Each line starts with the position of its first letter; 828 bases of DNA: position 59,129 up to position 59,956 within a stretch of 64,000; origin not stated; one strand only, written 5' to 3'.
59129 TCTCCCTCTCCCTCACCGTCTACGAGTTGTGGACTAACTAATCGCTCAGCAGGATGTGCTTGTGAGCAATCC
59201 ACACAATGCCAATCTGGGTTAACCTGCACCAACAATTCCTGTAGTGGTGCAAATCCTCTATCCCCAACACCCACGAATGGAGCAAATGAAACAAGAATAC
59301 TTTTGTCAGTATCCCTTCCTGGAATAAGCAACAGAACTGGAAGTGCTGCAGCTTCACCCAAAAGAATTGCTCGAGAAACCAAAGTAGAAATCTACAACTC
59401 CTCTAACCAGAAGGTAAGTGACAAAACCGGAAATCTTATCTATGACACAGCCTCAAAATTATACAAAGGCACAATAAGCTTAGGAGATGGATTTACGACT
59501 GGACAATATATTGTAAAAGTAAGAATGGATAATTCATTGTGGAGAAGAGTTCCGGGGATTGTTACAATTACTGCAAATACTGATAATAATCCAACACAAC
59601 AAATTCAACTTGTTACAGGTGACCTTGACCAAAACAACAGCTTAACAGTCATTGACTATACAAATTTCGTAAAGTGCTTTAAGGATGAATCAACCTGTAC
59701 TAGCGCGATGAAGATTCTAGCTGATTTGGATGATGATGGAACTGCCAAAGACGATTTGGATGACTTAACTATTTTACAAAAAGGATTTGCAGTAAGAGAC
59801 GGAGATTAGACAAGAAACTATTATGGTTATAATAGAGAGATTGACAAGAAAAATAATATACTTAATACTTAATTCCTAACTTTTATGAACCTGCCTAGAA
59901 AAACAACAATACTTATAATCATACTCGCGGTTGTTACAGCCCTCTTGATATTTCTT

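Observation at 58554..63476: Tandem duplicated cohesin-dockerin-like surface cassette next to tRNA-Cys, candidate undescribed display system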

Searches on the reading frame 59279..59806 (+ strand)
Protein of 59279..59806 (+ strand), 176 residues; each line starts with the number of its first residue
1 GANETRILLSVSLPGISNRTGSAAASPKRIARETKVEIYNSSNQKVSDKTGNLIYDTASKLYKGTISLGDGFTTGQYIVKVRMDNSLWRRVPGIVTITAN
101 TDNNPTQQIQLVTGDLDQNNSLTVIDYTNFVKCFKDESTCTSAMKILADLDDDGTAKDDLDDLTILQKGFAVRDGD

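Call 11: search_solved_structures(query=window:59279-59806:+, max_evalue=10, show_alignments=3)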
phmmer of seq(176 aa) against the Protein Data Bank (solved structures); distinct sequences matched with E-value up to 10: 13.
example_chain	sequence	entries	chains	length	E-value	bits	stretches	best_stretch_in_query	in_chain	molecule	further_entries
2b59_B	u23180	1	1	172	0.00085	22.7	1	76-174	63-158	Cellulosomal scaffolding protein A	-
3kcp_A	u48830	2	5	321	0.0032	20.9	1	76-174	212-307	Cellulosomal-scaffolding protein A | Cellulosome anchoring protein cohesin region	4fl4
5g5d_B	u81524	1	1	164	0.007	19.7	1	76-174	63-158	CELLULOSOMAL-SCAFFOLDING PROTEIN A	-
3wpw_A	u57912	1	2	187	0.013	18.8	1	62-143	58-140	PomB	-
3wpx_A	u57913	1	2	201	0.015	18.7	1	62-143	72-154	PomB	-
8zyv_A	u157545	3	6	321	0.04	17.3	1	62-141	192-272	PomB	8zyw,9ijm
8zyz_A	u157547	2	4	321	0.04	17.3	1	62-141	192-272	PomB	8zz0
8bri_F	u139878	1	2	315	0.062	16.7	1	62-137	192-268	Flagellar motor protein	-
8giu_1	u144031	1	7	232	0.1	16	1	49-102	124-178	gp_22 (Minor Capsid Protein)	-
5x4z_D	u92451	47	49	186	0.31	14.4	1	99-152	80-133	RNA polymerase II subunit B32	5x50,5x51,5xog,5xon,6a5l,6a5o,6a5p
2jnx_A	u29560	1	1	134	0.6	13.5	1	101-171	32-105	Calcium binding protein 2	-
9yed_CP1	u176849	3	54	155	0.97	12.8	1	62-134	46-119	Chemotaxis protein PomB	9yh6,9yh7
9bar_A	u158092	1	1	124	1.2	12.5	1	115-164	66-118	Parvalbumin alpha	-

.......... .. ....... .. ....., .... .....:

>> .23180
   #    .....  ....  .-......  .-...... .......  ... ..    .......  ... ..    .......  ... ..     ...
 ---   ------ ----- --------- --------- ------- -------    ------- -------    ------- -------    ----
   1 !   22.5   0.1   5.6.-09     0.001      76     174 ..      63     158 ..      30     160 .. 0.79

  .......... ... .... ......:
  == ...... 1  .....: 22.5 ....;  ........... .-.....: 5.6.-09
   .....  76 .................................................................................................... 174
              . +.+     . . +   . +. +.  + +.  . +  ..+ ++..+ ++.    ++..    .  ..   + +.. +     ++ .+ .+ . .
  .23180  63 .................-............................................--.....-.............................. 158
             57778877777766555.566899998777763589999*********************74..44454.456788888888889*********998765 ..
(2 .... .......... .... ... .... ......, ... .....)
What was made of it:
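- phmmer of large1's C-terminus hits CipA X-Doc 2B59_B at E=8.5e-4 (call 11).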

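Call 12: find_homologous_proteins(query=window:59279-59806:+)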
Query seq(176 aa) (176 aa): 1 proteins with E <= 0.001 among 120 candidates.
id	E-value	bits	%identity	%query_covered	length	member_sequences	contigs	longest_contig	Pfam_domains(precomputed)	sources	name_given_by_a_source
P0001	1.6e-34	137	49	73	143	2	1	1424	-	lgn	-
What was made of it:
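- Tried and rejected: The word-indexed homologue search with the X-Doc fragment found only one protein (call 12).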

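Call 28: search_solved_structures(query=A3, max_evalue=1, show_alignments=3)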
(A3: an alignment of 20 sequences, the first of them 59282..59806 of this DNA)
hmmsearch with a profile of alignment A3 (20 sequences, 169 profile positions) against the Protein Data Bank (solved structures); distinct sequences matched with E-value up to 1: 28.
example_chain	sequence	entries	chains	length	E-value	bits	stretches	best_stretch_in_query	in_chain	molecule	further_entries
2yik_A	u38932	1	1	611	1.1e-07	35.2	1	100-161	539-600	ENDOGLUCANASE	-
2b59_B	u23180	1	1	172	1.7e-07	34.6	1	66-164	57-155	Cellulosomal scaffolding protein A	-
4wi0_B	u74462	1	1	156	2.3e-07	34.1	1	57-164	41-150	Cellulosomal scaffoldin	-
3kcp_A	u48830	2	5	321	6e-07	32.8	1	69-164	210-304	Cellulosomal-scaffolding protein A | Cellulosome anchoring protein cohesin region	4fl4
4u3s_B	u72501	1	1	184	6.6e-07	32.7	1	56-165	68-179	Cellulosomal scaffoldin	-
4fl4_A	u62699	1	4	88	8.4e-07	32.3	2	140-161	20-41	Glycoside hydrolase family 9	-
5g5d_B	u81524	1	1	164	1.9e-06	31.2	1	66-164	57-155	CELLULOSOMAL-SCAFFOLDING PROTEIN A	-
2y3n_B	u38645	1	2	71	3.8e-06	30.2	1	108-165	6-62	CELLULOSOMAL FAMILY-48 PROCESSIVE GLYCOSIDE HYDROLASE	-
1ohz_B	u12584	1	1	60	8e-06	29.1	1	108-161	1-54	ENDO-1,4-BETA-XYLANASE Y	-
1daq_A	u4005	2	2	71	1.1e-05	28.7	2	141-161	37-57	ENDOGLUCANASE SS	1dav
2mte_A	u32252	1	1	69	1.3e-05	28.5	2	140-161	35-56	Cellulose 1,4-beta-cellobiosidase (reducing end) CelS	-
2ccl_B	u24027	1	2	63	1.5e-05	28.2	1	108-161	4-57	ENDO-1,4-BETA-XYLANASE Y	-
4cj0_A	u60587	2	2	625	0.00013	25.2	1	97-161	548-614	ENDOGLUCANASE D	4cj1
1clc_A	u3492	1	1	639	0.00013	25.2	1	97-161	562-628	ENDOGLUCANASE CELD; EC: 3.2.1.4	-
5lxv_B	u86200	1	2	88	0.00022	24.5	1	104-157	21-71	Carbohydrate-binding protein WP_009985128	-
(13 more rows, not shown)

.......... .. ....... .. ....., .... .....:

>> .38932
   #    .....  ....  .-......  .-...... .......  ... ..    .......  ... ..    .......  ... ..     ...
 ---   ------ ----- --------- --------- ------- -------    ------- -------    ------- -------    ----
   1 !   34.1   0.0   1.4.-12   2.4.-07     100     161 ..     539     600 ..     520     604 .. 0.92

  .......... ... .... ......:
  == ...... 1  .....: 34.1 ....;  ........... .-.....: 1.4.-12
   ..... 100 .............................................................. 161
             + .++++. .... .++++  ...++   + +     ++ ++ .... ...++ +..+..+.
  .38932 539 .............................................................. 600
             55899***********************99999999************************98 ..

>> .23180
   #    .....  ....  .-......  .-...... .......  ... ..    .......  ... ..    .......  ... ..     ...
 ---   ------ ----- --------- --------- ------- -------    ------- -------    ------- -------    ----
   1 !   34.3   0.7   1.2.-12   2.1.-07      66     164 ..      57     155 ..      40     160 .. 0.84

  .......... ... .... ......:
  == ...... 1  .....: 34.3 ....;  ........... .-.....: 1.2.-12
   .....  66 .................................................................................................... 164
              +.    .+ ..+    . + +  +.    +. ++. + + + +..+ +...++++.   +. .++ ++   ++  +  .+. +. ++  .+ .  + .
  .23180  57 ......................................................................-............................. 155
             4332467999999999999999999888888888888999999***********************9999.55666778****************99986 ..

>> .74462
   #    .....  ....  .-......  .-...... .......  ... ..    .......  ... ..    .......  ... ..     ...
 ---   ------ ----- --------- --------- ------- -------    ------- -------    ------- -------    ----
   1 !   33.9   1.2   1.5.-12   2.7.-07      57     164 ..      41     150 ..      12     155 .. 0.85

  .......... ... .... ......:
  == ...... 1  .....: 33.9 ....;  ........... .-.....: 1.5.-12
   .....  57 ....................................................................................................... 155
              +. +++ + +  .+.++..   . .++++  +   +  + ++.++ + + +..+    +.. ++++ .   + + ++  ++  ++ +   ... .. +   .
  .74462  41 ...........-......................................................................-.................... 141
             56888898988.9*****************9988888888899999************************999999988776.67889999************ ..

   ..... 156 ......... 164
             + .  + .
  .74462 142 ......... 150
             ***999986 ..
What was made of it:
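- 59603..59806 (+): Large1 dockerin: two Ca loops, three helices, a conserved Cys pair, and a C-terminal ............ Family profile against PDB dockerins gives E=1e-7 (call 28).
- On Dockerin (Pfam PF00404): The profile of the 20 hits solved dockerins 2yik_A, 2b59_B, 4wi0_B, 1ohz_B, 1daq_A and others at 1e-7 to 1e-5 (call 28).
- The family profile hits dockerins and X-Docs at 1e-7 (call 28).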

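Call 29: search_protein_families(library=pfam, alignment_id=A3, max_evalue=0.1)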
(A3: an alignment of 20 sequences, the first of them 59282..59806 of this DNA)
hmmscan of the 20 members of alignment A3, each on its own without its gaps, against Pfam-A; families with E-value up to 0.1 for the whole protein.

A. member 1, window:59282-59806:+ (175 aa): 0 families

B. families by the number of members that match (of 20 scanned): 16 families
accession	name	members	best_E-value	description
PF00404.24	Dockerin_1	12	1.3e-07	Dockerin type I domain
PF18962.6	Por_Secre_tail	2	4.8e-05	Secretion system C-terminal sorting domain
PF13860.13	FlgD_ig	2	0.0067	FlgD Ig-like domain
PF12852.13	Cupin_6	2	0.0081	Cupin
PF13202.12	EF-hand_5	2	0.03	EF hand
PF03903.18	Phage_T4_gp36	1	0.0051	Phage T4 tail fibre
PF18140.6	PCC_BT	1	0.0051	Propionyl-coenzyme A carboxylase BT domain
PF07495.19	Y_Y_Y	1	0.0079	Y_Y_Y domain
PF23861.1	Ribophorin_II_2nd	1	0.017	Ribophorin II second domain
PF22318.1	DUF6971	1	0.02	Domain of unknown function (DUF6971)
PF13517.12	FG-GAP_3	1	0.033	FG-GAP-like repeat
PF13750.12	Big_3_3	1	0.034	Bacterial Ig-like domain (group 3)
PF03953.22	Tubulin_C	1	0.035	Tubulin C-terminal domain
PF13499.12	EF-hand_7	1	0.04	EF-hand domain pair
PF12985.13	DUF3869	1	0.061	Domain of unknown function (DUF3869)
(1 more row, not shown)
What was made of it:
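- On Dockerin (Pfam PF00404): 12 of 20 orthologous C-termini hit Dockerin_1, best 1.3e-7 (call 29).
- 12 of 20 family members hit Dockerin_1 (call 29).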

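Call 32: find_homologous_proteins(query=A3)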
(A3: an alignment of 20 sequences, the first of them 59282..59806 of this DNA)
Query A3 (20 sequences) (175 aa, profile of the alignment): 28 proteins with E <= 0.001 among 7360 candidates.
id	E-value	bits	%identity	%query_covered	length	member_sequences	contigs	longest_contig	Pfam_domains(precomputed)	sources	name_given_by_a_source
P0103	5.4e-56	207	42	100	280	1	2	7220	PF00404.25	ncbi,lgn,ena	-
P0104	7.1e-55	203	31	100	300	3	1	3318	-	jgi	jgi:hypothetical protein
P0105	1.4e-41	160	36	97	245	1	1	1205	PF00404.25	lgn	-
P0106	1.6e-38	150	35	97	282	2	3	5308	-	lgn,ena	-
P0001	2.8e-35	140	49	73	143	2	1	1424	-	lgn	-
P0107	4.1e-34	136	32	99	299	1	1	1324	-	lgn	-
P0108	2.0e-33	134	29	98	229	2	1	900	PF00404.25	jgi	jgi:hypothetical protein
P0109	6.2e-33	132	44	73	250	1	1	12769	-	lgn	-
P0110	7.8e-33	132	32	87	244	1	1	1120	-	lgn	-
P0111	2.7e-32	130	33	97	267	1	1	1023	PF19193.7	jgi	jgi:hypothetical protein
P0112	2.5e-23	101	28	93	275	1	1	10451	-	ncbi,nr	ncbi:MAG TPA: hypothetical protein VLG12_00620, partial [Candidatus Saccharimonadales bacterium]|nr:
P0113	2.8e-23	101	50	19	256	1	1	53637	PF00963.25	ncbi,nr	ncbi:MAG TPA: cohesin domain-containing protein [Patescibacteria group bacterium]|nr:cohesin domain-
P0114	1.3e-19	89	24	97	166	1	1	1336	PF00404.25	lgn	-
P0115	4.0e-16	77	53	19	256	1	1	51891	PF00963.25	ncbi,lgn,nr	ncbi:MAG TPA: cohesin domain-containing protein [Patescibacteria group bacterium]|nr:cohesin domain-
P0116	7.3e-12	64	56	18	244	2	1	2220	-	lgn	-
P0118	8.8e-6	44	32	37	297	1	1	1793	PF00404.25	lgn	-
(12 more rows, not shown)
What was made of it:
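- Tried and rejected: Repeating it with the 20-sequence alignment gave 28, all 300 aa or shorter (call 32).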

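Call 45: predict_structure(alignment_id=A5)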
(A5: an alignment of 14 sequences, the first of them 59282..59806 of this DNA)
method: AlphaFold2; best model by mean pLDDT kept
length: 175 residues; sequences in the alignment: 14
mean_pLDDT: 91.4   pTM: 0.85
mean pLDDT of the five models: 91.4, 91.3, 90.6, 90.2, 89.8
residues with pLDDT >= 90: 147; 70-90: 17; 50-70: 6; < 50: 5
segments of 3 or more residues with pLDDT < 50: 18-22
pLDDT, mean of each block of 10 residues (from residue 1): 91 69 74 97 97 93 95 96 96 95 91 95 97 97 95 92 93 74
secondary structure, 60 per line:
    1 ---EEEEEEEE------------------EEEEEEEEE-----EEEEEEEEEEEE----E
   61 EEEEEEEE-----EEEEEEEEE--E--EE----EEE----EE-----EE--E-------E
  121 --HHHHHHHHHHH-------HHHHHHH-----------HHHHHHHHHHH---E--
elements in order: E4-11 E30-38 E44-55 E60-68 E74-82 E94-96 H123-133 H141-147 H159-169
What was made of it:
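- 59303..59599 (+): Large1 X-module (Ig-like beta domain). The AlphaFold model has strands at residues 4-96 of the 175-aa construct (call 45).
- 59603..59806 (+): Model helices at 123-133, 141-147 and 159-169 (call 45).
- On Dockerin (Pfam PF00404): Model helices lie at 123-133, 141-147 and 159-169 (call 45).
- On X-module-dockerin dyad (type II X-Doc): The model has pTM 0.85 for the 175-aa dyad (call 45).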

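Call 48: fold_search(model_id=the predicted structure, library=pdb)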
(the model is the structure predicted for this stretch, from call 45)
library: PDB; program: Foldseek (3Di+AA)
matches with E <= 10: 1725; with E <= 0.001: 8
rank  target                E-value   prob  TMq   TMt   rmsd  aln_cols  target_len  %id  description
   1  4u3s_B                4.3e-07  1.00  0.56  0.61   5.4       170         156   22  Crystal structure of Coh3ScaB-XDoc_M1ScaA complex: A N-terminal interface mutant of type II Cohesin-X-Dockerin complex (released 2015-07-29)
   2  4fl4_I                6.2e-07  1.00  0.55  0.35   5.7       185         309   17  Scaffoldin conformation and dynamics revealed by a ternary complex from the Clostridium thermocellum cellulosome (released 2012-06-27)
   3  4wi0_B                1.0e-06  1.00  0.54  0.59   5.6       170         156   20  Crystal structure of Coh3ScaB-XDoc_M2ScaA complex: A C-terminal interface mutant of type II Cohesin-X-Dockerin complex (released 2015-10-07)
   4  5g5d_B                1.1e-06  1.00  0.56  0.61   4.8       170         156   17  Crystal Structure of the CohScaC2-XDocCipA type II complex from Clostridium thermocellum (released 2017-04-05)
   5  2b59_B                1.1e-06  1.00  0.54  0.60   5.0       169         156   18  The type II cohesin dockerin complex (released 2005-10-11)
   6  4fl4_C                2.2e-06  1.00  0.55  0.34   5.0       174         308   17  Scaffoldin conformation and dynamics revealed by a ternary complex from the Clostridium thermocellum cellulosome (released 2012-06-27)
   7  3kcp_A                2.4e-06  1.00  0.57  0.36   5.1       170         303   17  Crystal structure of interacting Clostridium thermocellum multimodular components (released 2010-02-09)
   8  4fl4_L                3.4e-06  1.00  0.57  0.36   4.7       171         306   18  Scaffoldin conformation and dynamics revealed by a ternary complex from the Clostridium thermocellum cellulosome (released 2012-06-27)
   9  6yoa_A                1.5e-03  1.00  0.33  0.40   5.9       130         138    5  Lig v 1 structure and the inflammatory response to the Ole e 1 protein family (released 2020-05-13)
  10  8qox_B                1.7e-03  1.00  0.33  0.15   5.2       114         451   17  Two-component assembly of SlaA and SlaB S-layer proteins of Sulfolobus acidocaldarius (released 2024-02-21)
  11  6yoa_B                5.6e-03  0.93  0.30  0.36   6.5       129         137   11  Lig v 1 structure and the inflammatory response to the Ole e 1 protein family (released 2020-05-13)
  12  4z8w                  1.0e-02  0.89  0.30  0.39   6.6       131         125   12  Crystal Structure of the Major Plantain Pollen Allergen Pla l 1 (released 2016-07-06)
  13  3l5n_A                1.5e-02  0.72  0.24  0.08  12.0       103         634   11  Staphylococcal Complement Inhibitor (SCIN) in complex with Human Complement Component C3b (released 2010-08-04)
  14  9sv8_B                1.5e-02  0.63  0.23  0.08  12.6       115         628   10  Herpes simplex virus 2 delta28-73 glycoprotein C ectodomain in complex with C3b (released 2025-12-10)
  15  5dhm_D                2.0e-02  0.82  0.30  0.22   7.1       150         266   10  Crystal structure of the fimbrial protein Mfa4 from Porphyromonas gingivalis (released 2016-04-06)
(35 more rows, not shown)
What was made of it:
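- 59303..59599 (+): Foldseek top 8 hits are all X-Doc dyads aligned over about 170 columns (call 48). phmmer hit to 2B59_B spans the end of the X-module (call 11).
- On X-module-dockerin dyad (type II X-Doc): All 8 PDB hits with E<1e-3 are X-Doc dyads, aligned over 169-185 columns (call 48). phmmer and profile alignments extend into the X-module (calls 11, 28).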

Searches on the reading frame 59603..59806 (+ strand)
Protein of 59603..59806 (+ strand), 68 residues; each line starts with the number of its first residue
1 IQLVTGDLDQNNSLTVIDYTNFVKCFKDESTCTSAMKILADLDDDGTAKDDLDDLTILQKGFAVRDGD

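Call 5: search_protein_families(library=pfam, proteins=[window:59603-59806:+], max_evalue=10)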
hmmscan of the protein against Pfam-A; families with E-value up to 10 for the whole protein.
seq(68 aa): 1 family
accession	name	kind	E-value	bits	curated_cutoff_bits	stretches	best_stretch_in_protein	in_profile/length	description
PF00404.24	Dockerin_1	-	0.011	16.4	22.9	1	6-48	2-44/57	Dockerin type I domain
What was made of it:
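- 59603..59806 (+): Pfam Dockerin_1 E=0.011, below threshold (call 5).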
